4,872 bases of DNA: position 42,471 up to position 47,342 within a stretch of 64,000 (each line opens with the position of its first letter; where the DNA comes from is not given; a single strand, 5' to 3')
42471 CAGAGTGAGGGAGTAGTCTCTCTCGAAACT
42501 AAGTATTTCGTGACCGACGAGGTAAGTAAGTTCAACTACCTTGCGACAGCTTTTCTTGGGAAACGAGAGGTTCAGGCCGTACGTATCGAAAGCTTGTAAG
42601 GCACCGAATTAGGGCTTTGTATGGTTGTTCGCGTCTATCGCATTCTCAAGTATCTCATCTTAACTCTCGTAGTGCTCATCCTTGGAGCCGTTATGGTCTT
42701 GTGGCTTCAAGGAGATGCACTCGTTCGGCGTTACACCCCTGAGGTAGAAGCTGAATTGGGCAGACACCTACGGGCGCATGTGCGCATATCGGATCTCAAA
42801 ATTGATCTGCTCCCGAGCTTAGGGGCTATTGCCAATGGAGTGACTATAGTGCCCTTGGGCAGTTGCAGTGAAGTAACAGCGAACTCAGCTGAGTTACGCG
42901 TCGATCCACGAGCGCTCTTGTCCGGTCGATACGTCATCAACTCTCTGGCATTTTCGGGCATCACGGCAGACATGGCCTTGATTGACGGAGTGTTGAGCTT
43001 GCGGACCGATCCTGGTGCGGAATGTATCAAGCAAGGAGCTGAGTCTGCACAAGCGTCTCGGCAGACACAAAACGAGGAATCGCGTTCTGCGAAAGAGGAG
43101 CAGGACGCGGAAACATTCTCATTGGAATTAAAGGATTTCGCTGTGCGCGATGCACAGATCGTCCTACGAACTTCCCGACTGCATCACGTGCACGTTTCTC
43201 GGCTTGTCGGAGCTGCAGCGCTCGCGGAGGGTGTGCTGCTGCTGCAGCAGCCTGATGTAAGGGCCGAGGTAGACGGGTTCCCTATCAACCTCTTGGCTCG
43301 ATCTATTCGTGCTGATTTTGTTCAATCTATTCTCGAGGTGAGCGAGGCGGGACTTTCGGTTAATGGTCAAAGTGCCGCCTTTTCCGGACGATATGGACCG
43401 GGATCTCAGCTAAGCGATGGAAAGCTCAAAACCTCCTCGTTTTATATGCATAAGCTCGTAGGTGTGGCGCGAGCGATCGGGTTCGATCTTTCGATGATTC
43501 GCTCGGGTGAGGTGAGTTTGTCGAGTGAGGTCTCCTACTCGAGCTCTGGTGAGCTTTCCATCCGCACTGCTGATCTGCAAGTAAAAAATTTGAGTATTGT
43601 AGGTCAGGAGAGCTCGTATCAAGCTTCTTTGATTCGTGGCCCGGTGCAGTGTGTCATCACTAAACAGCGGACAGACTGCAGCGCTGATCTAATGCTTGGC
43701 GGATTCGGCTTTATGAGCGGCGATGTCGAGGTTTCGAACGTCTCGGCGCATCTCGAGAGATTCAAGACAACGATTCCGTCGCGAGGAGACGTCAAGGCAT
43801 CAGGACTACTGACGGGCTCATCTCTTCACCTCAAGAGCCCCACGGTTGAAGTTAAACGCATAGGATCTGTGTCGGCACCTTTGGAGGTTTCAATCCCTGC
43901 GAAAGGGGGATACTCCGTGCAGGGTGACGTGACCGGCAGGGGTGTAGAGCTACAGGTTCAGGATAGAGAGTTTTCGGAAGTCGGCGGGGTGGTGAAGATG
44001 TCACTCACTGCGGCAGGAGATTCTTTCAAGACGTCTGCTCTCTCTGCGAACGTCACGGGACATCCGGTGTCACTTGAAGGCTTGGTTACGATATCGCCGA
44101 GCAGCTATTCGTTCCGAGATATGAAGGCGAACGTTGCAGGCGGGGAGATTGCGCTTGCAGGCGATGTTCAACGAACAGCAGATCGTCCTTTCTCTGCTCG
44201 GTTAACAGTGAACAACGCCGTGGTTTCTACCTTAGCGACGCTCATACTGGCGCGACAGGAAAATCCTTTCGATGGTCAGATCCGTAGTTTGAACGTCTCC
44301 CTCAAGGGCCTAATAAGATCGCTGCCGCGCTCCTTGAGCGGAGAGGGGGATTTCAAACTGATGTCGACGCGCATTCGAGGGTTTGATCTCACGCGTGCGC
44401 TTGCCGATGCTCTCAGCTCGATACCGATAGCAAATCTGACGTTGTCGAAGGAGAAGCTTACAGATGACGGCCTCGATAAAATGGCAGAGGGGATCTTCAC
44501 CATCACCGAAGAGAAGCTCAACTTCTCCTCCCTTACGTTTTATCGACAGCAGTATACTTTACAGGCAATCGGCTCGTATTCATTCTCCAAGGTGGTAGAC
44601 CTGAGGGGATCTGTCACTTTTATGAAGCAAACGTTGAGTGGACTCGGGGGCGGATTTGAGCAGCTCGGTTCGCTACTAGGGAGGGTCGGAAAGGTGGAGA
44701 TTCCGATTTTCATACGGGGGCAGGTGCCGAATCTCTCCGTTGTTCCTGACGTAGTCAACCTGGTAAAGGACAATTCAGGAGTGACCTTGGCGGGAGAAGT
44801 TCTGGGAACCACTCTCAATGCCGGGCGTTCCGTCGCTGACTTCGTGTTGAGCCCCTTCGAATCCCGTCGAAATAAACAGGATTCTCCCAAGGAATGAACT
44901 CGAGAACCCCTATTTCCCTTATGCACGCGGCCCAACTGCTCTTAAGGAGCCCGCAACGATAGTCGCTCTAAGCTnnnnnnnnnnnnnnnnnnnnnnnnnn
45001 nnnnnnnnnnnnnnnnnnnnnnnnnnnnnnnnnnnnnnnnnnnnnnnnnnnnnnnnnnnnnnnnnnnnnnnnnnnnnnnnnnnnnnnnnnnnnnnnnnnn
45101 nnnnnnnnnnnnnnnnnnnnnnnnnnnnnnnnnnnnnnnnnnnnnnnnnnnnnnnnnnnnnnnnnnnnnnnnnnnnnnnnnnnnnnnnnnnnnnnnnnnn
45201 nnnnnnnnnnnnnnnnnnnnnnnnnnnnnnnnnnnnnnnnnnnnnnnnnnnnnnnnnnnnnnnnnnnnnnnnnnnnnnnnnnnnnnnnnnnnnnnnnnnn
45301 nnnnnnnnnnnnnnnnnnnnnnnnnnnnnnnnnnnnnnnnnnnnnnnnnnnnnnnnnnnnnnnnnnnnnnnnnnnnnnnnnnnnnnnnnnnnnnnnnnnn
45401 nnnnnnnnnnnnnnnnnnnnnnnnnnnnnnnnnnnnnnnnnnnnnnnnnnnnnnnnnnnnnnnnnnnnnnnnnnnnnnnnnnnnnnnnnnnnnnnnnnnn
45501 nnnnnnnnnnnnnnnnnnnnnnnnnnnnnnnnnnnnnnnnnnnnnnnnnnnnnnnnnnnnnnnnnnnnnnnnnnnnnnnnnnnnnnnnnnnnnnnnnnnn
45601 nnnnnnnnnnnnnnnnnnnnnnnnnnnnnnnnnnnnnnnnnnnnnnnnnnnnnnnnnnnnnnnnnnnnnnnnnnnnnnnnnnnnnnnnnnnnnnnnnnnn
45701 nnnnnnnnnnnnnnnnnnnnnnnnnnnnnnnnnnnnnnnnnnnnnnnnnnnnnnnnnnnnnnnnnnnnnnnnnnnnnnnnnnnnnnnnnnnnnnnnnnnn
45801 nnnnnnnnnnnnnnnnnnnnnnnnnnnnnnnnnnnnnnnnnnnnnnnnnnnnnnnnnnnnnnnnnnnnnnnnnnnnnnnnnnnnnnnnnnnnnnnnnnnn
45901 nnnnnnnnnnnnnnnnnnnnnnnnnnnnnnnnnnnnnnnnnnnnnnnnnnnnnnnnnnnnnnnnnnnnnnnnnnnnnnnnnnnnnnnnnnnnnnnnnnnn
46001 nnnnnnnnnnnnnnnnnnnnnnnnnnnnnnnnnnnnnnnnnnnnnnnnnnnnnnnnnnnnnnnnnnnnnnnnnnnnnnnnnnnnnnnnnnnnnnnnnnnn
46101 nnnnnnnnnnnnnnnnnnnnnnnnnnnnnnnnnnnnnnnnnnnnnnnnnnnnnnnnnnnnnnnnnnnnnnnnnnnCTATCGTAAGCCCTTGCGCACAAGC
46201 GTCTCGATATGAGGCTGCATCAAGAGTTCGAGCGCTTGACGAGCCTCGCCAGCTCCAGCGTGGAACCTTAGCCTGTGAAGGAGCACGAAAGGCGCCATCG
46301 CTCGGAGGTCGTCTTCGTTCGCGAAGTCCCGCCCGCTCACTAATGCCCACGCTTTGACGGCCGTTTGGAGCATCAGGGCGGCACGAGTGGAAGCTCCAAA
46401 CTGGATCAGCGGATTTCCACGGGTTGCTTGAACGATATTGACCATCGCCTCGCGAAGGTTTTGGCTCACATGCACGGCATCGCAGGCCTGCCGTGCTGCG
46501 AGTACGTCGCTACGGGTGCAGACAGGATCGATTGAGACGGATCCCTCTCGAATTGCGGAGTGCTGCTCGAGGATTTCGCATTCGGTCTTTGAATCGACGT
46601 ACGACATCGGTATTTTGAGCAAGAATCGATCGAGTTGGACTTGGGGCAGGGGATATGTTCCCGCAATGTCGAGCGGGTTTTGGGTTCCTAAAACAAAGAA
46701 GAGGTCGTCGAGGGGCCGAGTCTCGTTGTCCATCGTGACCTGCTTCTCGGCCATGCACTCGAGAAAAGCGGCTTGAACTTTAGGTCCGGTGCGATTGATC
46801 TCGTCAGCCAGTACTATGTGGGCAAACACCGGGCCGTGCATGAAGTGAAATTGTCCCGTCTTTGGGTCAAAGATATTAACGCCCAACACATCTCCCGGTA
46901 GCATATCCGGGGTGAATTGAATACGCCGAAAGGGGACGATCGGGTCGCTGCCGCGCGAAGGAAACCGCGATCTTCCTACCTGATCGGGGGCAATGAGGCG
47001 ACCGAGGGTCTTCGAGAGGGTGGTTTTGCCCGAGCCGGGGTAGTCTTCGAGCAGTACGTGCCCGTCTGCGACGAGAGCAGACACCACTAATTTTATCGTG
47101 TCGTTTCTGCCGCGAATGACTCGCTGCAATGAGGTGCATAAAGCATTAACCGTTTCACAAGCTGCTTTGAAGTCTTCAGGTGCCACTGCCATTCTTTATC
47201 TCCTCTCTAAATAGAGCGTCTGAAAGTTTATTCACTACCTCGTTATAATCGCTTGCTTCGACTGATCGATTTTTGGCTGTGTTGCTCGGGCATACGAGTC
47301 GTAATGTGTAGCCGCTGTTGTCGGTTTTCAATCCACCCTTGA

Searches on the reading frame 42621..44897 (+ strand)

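Call 91: search_protein_families(library=pfam, proteins=[window:42621-44897:+], max_evalue=0.00001)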
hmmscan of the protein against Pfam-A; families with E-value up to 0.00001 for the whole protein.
window:42621-44897:+ (758 aa): 3 families
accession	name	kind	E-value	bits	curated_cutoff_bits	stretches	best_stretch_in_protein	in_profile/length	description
PF13116.12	YhdP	-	9.5e-10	37.5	46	1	3-195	5-160/1224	YhdP protein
PF05359.17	DUF748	-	8.5e-07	27.8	50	1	7-327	13-278/1037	Domain of Unknown Function (DUF748)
PF05170.20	AsmA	-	6e-06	25.8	29.8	0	8-151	4-151/607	AsmA family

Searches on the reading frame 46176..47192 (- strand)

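Call 91: search_protein_families(library=pfam, proteins=[window:46176-47192:-], max_evalue=0.00001)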
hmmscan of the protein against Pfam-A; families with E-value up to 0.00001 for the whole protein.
window:46176-47192:- (338 aa): 3 families
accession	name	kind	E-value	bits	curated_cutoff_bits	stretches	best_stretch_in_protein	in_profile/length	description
PF07726.17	AAA_3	-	4.7e-52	175.8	27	1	87-192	26-131/131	ATPase family associated with various cellular activities (AAA)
PF17863.7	AAA_lid_2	-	1.2e-17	63.8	22.7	1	255-313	1-59/74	AAA lid domain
PF20030.5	bpMoxR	-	2e-06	27.5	27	0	15-67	3-55/205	MoxR domain in the MoxR-vWA-beta-propeller ternary systems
